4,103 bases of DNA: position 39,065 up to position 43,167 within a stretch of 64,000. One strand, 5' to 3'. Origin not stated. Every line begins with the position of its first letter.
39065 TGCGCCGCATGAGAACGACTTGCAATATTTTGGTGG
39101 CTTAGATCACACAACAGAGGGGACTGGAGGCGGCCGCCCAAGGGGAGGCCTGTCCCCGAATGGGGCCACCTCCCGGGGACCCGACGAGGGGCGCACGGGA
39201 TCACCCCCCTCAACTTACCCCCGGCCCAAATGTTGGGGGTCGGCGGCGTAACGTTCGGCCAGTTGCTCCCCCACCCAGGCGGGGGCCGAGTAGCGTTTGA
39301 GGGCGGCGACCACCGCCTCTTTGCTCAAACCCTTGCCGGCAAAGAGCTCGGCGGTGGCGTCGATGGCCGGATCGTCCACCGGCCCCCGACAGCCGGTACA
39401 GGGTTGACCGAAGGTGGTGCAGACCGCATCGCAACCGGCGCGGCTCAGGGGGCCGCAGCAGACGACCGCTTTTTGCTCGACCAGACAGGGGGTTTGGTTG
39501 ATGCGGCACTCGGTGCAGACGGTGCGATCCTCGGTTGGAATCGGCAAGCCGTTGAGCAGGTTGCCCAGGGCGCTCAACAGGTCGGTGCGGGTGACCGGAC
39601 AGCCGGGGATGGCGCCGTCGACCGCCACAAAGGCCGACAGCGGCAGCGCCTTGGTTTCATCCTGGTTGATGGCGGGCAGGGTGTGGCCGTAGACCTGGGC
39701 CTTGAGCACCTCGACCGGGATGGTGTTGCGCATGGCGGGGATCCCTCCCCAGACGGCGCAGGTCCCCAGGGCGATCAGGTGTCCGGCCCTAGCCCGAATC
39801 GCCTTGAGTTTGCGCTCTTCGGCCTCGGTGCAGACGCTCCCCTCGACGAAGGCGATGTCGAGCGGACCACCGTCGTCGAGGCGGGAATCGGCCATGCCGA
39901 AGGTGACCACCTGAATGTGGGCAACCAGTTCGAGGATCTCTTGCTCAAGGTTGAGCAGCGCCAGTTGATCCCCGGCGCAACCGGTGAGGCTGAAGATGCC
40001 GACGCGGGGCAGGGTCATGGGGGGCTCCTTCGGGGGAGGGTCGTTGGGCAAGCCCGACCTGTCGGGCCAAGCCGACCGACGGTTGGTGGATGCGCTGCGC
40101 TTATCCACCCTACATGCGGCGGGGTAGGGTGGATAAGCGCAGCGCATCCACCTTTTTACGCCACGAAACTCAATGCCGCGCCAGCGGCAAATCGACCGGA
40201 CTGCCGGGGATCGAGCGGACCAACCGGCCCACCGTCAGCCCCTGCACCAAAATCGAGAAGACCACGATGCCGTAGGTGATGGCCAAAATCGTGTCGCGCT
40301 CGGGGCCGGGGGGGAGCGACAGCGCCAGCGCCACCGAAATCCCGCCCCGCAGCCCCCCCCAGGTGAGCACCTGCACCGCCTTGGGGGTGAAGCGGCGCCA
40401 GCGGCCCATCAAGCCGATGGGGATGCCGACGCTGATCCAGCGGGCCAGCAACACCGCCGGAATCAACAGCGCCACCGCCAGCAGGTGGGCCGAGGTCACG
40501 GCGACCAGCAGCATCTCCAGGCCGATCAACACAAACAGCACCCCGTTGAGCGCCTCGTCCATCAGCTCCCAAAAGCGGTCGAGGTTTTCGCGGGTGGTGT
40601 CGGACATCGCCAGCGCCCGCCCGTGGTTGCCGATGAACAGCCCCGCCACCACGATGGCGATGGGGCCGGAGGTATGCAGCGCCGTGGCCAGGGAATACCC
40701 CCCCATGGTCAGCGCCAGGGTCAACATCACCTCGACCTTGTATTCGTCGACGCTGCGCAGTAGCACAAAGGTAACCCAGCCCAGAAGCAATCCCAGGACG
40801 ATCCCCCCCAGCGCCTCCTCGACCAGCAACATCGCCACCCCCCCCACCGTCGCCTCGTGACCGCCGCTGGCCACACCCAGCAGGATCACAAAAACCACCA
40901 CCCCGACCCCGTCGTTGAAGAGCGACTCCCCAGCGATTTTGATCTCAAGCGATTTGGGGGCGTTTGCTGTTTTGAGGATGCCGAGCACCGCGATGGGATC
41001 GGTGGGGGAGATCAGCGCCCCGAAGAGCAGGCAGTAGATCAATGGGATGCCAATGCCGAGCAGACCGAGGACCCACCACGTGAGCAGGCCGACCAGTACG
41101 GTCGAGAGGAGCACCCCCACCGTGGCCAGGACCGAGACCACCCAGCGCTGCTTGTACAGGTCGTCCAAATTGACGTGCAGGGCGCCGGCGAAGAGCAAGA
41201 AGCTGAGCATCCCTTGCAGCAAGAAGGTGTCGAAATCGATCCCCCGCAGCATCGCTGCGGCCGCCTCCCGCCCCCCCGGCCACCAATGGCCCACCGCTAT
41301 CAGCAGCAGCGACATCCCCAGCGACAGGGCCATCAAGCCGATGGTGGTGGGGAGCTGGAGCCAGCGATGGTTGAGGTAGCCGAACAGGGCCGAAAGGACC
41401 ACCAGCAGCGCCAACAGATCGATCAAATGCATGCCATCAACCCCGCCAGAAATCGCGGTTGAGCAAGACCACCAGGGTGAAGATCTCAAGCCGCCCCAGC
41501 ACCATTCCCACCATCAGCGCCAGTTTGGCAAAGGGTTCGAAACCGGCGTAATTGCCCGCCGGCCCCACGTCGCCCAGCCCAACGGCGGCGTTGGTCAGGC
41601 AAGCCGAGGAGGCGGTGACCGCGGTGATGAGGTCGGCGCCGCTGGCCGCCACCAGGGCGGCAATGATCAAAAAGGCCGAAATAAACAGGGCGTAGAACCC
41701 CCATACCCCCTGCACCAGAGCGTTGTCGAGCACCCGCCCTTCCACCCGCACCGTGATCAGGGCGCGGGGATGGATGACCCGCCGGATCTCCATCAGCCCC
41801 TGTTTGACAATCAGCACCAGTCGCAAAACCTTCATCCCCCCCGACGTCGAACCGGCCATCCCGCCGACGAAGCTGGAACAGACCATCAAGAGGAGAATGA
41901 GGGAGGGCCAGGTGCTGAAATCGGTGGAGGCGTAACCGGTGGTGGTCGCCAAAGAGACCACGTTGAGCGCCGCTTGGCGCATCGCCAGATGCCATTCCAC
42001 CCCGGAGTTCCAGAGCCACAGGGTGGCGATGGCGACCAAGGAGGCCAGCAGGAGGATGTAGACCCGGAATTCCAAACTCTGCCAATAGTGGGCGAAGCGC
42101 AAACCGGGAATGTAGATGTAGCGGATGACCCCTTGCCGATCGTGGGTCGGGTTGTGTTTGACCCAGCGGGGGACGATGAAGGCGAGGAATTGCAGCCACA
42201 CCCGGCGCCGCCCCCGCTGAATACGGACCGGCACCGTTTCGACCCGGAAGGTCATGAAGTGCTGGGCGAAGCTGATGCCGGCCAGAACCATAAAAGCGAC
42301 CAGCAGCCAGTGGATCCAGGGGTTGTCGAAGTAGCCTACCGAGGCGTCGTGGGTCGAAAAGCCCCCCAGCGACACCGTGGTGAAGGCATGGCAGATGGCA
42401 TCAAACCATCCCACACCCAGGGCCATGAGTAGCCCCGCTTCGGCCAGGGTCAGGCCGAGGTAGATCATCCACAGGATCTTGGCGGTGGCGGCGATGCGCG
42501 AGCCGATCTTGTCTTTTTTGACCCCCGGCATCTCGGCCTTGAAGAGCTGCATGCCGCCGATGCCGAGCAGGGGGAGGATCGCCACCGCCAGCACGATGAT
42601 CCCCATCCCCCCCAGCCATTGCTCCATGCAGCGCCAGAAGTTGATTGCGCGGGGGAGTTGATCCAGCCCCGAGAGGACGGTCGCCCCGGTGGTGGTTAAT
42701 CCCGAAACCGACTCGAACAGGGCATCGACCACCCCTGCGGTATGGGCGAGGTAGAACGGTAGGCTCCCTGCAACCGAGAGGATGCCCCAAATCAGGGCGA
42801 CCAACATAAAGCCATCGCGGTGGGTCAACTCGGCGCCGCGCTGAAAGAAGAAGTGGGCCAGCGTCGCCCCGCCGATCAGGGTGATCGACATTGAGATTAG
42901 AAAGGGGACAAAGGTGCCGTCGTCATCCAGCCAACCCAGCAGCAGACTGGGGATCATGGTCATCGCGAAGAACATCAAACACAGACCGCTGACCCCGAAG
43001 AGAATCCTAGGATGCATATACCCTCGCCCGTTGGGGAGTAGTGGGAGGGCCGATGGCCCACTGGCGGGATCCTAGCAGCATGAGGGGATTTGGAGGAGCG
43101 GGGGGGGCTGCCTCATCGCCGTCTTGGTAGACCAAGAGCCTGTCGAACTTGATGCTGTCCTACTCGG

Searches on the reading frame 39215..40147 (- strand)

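Call 100: search_protein_families(library=pfam, proteins=[window:39215-40147:-], max_evalue=0.00001)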
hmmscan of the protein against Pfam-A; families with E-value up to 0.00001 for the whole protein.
window:39215-40147:- (310 aa): 1 family
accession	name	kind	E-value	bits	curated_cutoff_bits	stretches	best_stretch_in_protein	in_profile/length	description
PF01058.29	Oxidored_q6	-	2.2e-22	79.6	27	1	57-195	1-126/128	NADH ubiquinone oxidoreductase, 20 Kd subunit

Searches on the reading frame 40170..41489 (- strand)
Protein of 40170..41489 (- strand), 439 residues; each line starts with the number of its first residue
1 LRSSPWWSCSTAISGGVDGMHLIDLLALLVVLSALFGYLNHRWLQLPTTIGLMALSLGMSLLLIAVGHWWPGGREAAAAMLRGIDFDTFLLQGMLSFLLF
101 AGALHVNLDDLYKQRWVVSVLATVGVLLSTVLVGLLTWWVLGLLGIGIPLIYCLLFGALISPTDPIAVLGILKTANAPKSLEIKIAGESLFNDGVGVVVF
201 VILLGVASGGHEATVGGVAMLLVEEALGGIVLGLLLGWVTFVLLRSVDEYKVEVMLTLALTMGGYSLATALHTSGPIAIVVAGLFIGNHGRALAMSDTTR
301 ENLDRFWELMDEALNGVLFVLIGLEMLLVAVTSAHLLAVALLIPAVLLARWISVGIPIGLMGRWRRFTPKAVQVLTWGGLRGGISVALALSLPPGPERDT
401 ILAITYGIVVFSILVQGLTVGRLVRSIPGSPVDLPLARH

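Call 100: search_protein_families(library=pfam, proteins=[window:40170-41489:-], max_evalue=0.00001)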
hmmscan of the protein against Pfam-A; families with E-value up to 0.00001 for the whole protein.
window:40170-41489:- (439 aa): 1 family
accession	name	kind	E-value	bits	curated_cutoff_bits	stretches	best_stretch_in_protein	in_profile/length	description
PF00999.27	Na_H_Exchanger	-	3.7e-59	200.9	26.2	1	31-425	1-374/375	Sodium/hydrogen exchanger, transmembrane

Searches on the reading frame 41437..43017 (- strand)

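Call 100: search_protein_families(library=pfam, proteins=[window:41437-43017:-], max_evalue=0.00001)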
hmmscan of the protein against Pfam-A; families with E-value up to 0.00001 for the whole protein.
window:41437-43017:- (526 aa): 1 family
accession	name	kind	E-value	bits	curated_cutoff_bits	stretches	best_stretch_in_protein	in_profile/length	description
PF02386.22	TrkH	-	6.7e-73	246.3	27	2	41-260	7-244/502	Cation transport protein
